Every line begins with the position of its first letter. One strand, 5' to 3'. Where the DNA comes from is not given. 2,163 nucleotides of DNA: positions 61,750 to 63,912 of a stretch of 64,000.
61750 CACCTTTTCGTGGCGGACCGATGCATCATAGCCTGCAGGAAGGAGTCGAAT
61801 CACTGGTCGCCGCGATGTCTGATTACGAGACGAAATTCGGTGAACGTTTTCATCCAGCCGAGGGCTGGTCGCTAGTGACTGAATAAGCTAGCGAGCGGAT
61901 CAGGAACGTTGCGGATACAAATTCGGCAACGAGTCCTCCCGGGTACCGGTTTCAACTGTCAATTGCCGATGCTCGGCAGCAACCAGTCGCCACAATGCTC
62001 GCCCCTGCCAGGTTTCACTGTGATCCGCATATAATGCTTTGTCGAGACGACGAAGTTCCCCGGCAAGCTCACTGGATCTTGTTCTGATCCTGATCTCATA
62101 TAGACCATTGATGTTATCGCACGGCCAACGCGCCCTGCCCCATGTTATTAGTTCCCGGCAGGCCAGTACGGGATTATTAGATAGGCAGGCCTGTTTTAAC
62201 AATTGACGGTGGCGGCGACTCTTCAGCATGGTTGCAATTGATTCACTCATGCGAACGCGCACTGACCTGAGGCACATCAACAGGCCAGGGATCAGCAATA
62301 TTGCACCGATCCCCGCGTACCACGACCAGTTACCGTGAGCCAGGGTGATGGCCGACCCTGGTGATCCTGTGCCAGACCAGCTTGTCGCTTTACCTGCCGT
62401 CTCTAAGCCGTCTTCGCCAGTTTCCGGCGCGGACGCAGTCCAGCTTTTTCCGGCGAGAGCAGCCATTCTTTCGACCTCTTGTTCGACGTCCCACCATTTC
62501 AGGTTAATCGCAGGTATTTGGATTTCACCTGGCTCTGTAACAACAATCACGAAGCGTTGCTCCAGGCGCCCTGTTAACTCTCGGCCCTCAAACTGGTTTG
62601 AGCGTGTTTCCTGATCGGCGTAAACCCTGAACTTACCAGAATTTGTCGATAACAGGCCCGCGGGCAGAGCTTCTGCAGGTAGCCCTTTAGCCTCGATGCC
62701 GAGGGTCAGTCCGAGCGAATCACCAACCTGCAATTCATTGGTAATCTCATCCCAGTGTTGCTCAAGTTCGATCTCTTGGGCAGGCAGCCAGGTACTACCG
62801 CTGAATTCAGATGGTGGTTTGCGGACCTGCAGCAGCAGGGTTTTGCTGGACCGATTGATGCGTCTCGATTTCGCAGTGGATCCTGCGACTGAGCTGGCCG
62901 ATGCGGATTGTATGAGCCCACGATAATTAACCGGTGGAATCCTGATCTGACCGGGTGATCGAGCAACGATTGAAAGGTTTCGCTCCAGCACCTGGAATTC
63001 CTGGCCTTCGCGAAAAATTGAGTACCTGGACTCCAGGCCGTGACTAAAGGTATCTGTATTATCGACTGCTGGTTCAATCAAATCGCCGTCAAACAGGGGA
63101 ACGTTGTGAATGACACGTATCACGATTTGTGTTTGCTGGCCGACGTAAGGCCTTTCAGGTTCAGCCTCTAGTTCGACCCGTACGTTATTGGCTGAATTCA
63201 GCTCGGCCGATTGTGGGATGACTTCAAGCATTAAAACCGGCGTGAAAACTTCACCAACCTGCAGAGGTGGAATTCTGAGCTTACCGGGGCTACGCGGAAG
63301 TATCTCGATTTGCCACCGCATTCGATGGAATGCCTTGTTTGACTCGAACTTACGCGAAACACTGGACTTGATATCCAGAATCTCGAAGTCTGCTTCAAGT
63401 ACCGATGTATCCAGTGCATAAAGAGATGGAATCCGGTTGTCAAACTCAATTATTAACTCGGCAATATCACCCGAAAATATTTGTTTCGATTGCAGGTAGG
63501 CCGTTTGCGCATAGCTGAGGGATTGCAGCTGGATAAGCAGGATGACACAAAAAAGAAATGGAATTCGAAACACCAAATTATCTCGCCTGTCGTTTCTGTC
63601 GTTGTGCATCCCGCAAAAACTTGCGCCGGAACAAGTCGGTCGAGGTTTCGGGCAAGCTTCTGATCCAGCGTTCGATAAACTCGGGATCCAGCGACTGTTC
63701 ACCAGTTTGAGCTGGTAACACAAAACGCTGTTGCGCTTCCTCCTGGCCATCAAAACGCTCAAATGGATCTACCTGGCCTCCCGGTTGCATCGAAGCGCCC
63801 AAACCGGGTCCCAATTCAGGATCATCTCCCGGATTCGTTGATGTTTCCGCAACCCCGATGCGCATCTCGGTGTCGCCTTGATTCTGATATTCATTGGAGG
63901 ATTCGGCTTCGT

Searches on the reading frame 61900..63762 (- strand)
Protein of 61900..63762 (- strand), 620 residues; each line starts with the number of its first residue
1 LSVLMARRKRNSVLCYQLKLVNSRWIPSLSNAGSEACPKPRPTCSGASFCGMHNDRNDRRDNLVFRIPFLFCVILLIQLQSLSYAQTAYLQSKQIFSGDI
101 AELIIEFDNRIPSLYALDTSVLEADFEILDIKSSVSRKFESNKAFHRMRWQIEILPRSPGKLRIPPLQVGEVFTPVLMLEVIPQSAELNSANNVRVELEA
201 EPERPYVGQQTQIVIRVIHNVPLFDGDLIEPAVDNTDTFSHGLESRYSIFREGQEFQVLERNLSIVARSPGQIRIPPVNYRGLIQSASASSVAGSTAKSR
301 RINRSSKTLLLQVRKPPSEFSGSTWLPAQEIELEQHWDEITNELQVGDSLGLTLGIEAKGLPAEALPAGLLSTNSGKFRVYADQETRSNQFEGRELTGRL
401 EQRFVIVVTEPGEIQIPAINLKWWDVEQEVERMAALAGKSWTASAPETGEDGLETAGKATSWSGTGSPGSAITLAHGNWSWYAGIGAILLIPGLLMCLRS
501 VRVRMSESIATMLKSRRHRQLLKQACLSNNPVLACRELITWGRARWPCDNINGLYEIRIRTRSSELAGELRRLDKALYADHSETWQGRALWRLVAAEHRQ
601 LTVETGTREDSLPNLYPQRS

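Call 6: search_protein_families(library=ncbifam, proteins=[window:61900-63762:-])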
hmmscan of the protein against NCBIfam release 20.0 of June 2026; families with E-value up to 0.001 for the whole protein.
window:61900-63762:- (620 aa): 0 families

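Call 10: find_encoding_contigs(protein=window:61900-63573:-, flank=10000, max_places=10)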
Protein window:61900-63573:- (557 aa): 1 contig read that carries it; 1 place shown.
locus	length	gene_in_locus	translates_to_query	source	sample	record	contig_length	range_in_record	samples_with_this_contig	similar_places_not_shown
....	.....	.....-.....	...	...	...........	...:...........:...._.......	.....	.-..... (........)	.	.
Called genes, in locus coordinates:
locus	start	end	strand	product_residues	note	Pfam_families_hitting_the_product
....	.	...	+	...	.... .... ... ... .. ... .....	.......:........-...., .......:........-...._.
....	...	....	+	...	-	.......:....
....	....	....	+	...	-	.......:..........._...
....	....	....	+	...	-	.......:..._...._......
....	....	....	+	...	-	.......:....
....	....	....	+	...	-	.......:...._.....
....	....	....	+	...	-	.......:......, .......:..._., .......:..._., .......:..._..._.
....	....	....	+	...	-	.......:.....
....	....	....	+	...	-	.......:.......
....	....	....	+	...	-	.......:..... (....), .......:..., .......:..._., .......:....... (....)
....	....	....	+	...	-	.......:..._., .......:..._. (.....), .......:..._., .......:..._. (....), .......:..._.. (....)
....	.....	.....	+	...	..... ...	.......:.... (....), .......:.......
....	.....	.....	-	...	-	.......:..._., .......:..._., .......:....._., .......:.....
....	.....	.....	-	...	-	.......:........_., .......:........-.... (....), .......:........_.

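Call 20: search_protein_families(library=pfam, proteins=[window:61900-63573:-])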
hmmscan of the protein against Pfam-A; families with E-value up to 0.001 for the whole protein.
window:61900-63573:- (557 aa): 2 families
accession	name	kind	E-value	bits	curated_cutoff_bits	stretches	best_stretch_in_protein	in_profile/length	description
PF25607.1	DUF7939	-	1.9e-16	60.6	27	1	453-537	2-80/81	Domain of unknown function (DUF7939)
PF13584.12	BatD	-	2.1e-14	54.4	24.1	1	28-107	4-77/92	BatD DUF11 like domain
